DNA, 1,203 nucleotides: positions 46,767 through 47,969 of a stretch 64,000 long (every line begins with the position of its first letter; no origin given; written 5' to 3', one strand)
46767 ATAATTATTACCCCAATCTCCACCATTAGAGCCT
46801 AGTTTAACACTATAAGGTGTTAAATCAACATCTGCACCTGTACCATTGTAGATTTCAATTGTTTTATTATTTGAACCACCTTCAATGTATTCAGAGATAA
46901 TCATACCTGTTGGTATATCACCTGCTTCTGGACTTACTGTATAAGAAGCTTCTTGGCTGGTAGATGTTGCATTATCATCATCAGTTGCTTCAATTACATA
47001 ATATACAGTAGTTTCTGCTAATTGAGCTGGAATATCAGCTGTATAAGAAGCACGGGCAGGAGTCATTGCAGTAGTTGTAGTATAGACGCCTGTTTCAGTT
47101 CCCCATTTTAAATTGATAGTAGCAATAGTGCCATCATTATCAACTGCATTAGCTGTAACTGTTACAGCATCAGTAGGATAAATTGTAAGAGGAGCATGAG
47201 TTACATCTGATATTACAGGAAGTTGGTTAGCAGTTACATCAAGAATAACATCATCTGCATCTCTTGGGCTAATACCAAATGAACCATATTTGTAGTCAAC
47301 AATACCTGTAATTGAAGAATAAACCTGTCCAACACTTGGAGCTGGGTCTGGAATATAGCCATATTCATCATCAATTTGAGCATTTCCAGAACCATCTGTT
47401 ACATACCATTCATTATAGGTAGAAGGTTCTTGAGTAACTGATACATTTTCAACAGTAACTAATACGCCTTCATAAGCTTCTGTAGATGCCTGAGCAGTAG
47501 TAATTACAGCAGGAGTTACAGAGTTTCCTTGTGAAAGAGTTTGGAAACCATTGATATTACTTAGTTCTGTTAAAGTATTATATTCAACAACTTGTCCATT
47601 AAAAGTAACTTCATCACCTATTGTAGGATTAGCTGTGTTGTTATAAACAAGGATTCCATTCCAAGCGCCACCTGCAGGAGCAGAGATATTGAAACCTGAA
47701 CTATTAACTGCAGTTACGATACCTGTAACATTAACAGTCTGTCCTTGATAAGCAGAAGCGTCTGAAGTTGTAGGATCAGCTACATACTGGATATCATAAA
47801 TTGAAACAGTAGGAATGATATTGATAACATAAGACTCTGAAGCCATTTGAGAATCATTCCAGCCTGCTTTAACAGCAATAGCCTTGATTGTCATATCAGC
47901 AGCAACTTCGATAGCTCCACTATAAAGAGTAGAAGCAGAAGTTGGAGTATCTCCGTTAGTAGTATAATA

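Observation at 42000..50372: A 2790-aa secreted nuclease: endonuclease I core combined with three lamin-tail domains, two OB-like modules, PKD, CBM-like and Fn3-associated repeats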

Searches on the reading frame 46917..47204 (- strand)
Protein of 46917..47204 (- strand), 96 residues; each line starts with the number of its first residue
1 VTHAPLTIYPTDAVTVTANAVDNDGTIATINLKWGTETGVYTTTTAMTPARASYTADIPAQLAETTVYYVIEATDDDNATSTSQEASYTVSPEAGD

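Call 9: search_protein_families(library=pfam, max_evalue=1, proteins=[window:46917-47204:-])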
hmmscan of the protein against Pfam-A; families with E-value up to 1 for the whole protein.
seq(96 aa): 3 families
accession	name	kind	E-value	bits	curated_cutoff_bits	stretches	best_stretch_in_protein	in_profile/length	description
PF10342.15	Kre9_KNH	-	0.0066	17.6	24.6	1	11-83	11-87/94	Kre9/KNH-like N-terminal Ig-like domain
PF02738.23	MoCoBD_1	-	0.045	13.3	27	1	19-57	146-184/244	Molybdopterin cofactor-binding domain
PF19081.6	Ig_7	-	0.92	10.3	27.3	0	15-92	5-84/84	Ig-like domain CHU_C associated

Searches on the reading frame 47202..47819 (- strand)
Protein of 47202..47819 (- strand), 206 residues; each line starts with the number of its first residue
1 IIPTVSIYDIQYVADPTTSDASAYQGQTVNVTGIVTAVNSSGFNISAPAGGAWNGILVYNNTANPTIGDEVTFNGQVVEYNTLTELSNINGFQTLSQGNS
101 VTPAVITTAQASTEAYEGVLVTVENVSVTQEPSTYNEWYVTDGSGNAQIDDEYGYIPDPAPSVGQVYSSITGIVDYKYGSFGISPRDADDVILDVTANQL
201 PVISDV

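Call 9: search_protein_families(library=pfam, max_evalue=1, proteins=[window:47202-47819:-])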
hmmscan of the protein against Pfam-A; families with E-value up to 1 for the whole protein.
seq(206 aa): 3 families
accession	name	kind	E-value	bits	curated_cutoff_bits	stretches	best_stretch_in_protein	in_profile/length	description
PF18942.5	DUF5689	-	0.00037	20.9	28.6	1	56-191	80-217/217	Family of unknown function (DUF5689)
PF19135.5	DUF5818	-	0.013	15.5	27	0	20-42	28-45/57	Protein of unknown function (DUF5818)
PF18914.6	DUF5666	-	0.15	12.8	27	0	69-101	10-42/60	Domain of unknown function (DUF5666)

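Call 37: find_homologous_proteins(query=A2, max_evalue=0.00001)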
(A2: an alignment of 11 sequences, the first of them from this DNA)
Query A2 (11 sequences) (195 aa, profile of the alignment): 247 proteins with E <= 0.00001 among 3269 candidates; the best 120 are listed.
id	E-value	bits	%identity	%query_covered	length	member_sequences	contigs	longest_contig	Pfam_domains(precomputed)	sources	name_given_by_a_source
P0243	1.3e-70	255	41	97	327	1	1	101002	-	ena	-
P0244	3.7e-70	253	47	96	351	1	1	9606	PF13620.13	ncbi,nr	ncbi:MAG: carboxypeptidase regulatory-like domain-containing protein, partial [Candidatus Stygibacte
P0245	1.1e-67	245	47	97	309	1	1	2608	-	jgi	-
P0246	3.5e-61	224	49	98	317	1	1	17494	PF18962.8,PF13860.13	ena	-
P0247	9.2e-60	220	42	97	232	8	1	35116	-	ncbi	-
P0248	1.2e-59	219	45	97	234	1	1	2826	-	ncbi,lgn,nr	ncbi:MAG: hypothetical protein U9N34_05025 [Candidatus Cloacimonadota bacterium]|nr:hypothetical pro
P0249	2.4e-59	218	50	96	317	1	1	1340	PF18962.8,PF13860.13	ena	-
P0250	8.8e-59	216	45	95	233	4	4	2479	-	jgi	jgi:hypothetical protein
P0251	3.8e-57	211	46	97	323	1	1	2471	PF18962.8,PF13860.13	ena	-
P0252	5.3e-57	211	43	95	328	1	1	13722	PF18962.8,PF13860.13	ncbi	-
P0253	5.6e-57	210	48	97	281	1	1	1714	PF18962.8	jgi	jgi:hypothetical protein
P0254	1.1e-56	209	45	95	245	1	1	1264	-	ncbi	-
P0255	2.5e-56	208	45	96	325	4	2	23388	PF18962.8,PF13860.13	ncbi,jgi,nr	ncbi:MAG: hypothetical protein DRI23_01500 [Candidatus Cloacimonadota bacterium]|nr:MAG: hypothetica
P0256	1.5e-55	206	42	98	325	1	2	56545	PF18962.8,PF13860.13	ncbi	-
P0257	1.7e-55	206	43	97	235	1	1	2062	-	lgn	-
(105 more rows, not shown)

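Call 43: search_protein_families(library=ncbifam, max_evalue=1, proteins=[window:47202-47819:-])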
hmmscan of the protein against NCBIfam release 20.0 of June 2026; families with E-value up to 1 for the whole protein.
seq(206 aa): 1 family
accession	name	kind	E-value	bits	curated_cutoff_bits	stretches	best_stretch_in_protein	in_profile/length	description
NF033681.1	ExeM_NucH_DNase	subfamily_domain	1.7e-13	50.3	300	1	31-132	1-118/546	ExeM/NucH family extracellular endonuclease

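Call 44: predict_structure(alignment_id=A3)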
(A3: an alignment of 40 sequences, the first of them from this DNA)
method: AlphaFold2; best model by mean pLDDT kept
length: 198 residues; sequences in the alignment: 40
mean_pLDDT: 96.3   pTM: 0.91
mean pLDDT of the five models: 96.3, 96.0, 95.8, 95.7, 94.4
residues with pLDDT >= 90: 183; 70-90: 15; 50-70: 0; < 50: 0
segments of 3 or more residues with pLDDT < 50: none
pLDDT, mean of each block of 10 residues (from residue 1): 97 88 98 98 97 98 98 97 96 98 98 97 98 97 98 94 98 94 97 90
secondary structure, 60 per line:
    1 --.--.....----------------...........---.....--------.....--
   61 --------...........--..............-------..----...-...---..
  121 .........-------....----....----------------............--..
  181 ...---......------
elements in order: H6-10 E27-37 E41-45 E54-58 E69-79 E82-95 E119-129 E137-140 E145-148 E165-176 E179-183 E190-192

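Call 47: fold_search(model_id=the predicted structure, library=pdb)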
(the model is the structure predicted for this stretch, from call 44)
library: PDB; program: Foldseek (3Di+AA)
matches with E <= 10: 653; with E <= 0.001: 2
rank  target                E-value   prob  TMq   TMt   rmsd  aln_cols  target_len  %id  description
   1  5z7d_A                2.9e-04  1.00  0.35  0.19  16.0       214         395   14  p204HINab-dsDNA complex structure (released 2019-01-30)
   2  5z7d_B                8.8e-04  1.00  0.35  0.18  13.6       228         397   14  p204HINab-dsDNA complex structure (released 2019-01-30)
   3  5z7d_C                1.1e-03  1.00  0.32  0.17  15.7       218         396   13  p204HINab-dsDNA complex structure (released 2019-01-30)
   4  4l5r_C                2.2e-03  1.00  0.40  0.40   8.6       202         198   11  Crystal structure of p202 HIN1 in complex with 20-mer dsDNA (released 2013-07-31)
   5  3kfu_C                2.6e-03  1.00  0.33  0.18   3.6        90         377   19  Crystal structure of the transamidosome (released 2010-08-25)
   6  6w6w_D                3.9e-03  1.00  0.32  0.53   2.6        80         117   14  Cryo-EM structure of CST bound to telomeric single-stranded DNA (released 2020-06-03)
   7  3kfu_A                3.9e-03  1.00  0.32  0.18   3.8        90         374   18  Crystal structure of the transamidosome (released 2010-08-25)
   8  1n9w_B                3.9e-03  1.00  0.33  0.19  14.2       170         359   15  Crystal structure of the non-discriminating and archaeal-type aspartyl-tRNA synthetase from Thermus thermophilus (released 2003-04-08)
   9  8idx_A                4.4e-03  1.00  0.37  0.38   7.7       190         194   11  Structure of p205 HIN (released 2024-02-14)
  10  1n9w_A                4.8e-03  1.00  0.32  0.19  14.3       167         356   14  Crystal structure of the non-discriminating and archaeal-type aspartyl-tRNA synthetase from Thermus thermophilus (released 2003-04-08)
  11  8i6k_A                4.8e-03  1.00  0.40  0.42   6.9       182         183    9  Structure of hMNDA HIN with dsDNA (released 2023-07-19)
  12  8x70_B                4.8e-03  0.99  0.35  0.37   8.5       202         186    8  The Crystal Structure of IFI16 from Biortus. (released 2023-12-27)
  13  2oq0_A                5.3e-03  0.99  0.35  0.36   8.5       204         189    9  Crystal Structure of the First HIN-200 Domain of Interferon-Inducible Protein 16 (released 2007-02-27)
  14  8d0b_C                7.3e-03  1.00  0.32  0.50   2.7        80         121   14  Human CST-DNA polymerase alpha/primase preinitiation complex bound to 4xTEL-foldback template (released 2022-06-22)
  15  3kfu_D                8.5e-03  1.00  0.31  0.18   4.0        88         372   18  Crystal structure of the transamidosome (released 2010-08-25)
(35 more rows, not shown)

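Call 85: search_protein_families(library=ncbifam, max_evalue=0.01, proteins=[P0243, P0255])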
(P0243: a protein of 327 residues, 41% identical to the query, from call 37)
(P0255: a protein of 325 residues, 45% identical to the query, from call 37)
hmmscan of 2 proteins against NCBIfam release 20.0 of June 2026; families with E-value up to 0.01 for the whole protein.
P0243 (327 aa): 3 families
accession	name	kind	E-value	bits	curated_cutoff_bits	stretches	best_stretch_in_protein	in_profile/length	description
NF033681.1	ExeM_NucH_DNase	subfamily_domain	1.6e-23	83.4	300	2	44-146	1-117/546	ExeM/NucH family extracellular endonuclease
NF033680.1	exonuc_ExeM-GG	exception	2.4e-15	55.7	1300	2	20-143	196-341/884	extracellular exonuclease ExeM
TIGR04183.1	Por_Secre_tail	domain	0.0081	16.1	23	0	204-245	16-54/72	T9SS type A sorting domain-containing protein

P0255 (325 aa): 10 families
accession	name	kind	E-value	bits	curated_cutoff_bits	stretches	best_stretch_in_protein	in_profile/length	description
NF033681.1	ExeM_NucH_DNase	subfamily_domain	6.3e-12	45.1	300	1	48-155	1-117/546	ExeM/NucH family extracellular endonuclease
NF033707.1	T9SS_sortase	equivalog_domain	3e-08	31.8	420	1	221-309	987-1076/1095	type IX secretion system sortase PorU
NF052228.1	T9SS_PorZ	equivalog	2e-05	23.2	260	1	237-325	673-757/757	type IX secretion system anionic LPS delivery protein PorZ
NF005176.1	PRK06655.1-1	equivalog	2.1e-05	24.6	230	1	258-310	97-149/197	flagellar hook assembly protein FlgD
TIGR04183.1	Por_Secre_tail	domain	4.9e-05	23.2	23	1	240-322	2-70/72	T9SS type A sorting domain-containing protein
NF033680.1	exonuc_ExeM-GG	exception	5.7e-05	21.3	1300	1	19-118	198-304/884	extracellular exonuclease ExeM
NF052323.1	T9SSA_dep_M6i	equivalog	0.00085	17.4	600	1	237-322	958-1037/1043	T9SS-dependent M6-like inactivated metalloprotease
NF009453.0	PRK12813.1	equivalog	0.0012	18.4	264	1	260-313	126-176/223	flagellar basal body rod modification protein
NF038113.1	T9SSA_dep_M36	equivalog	0.0028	15.9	885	1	225-322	783-867/869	T9SS-dependent M36 family metallopeptidase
NF009276.0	PRK12633.1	equivalog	0.009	15.7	383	0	259-320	130-191/234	flagellar basal body rod modification protein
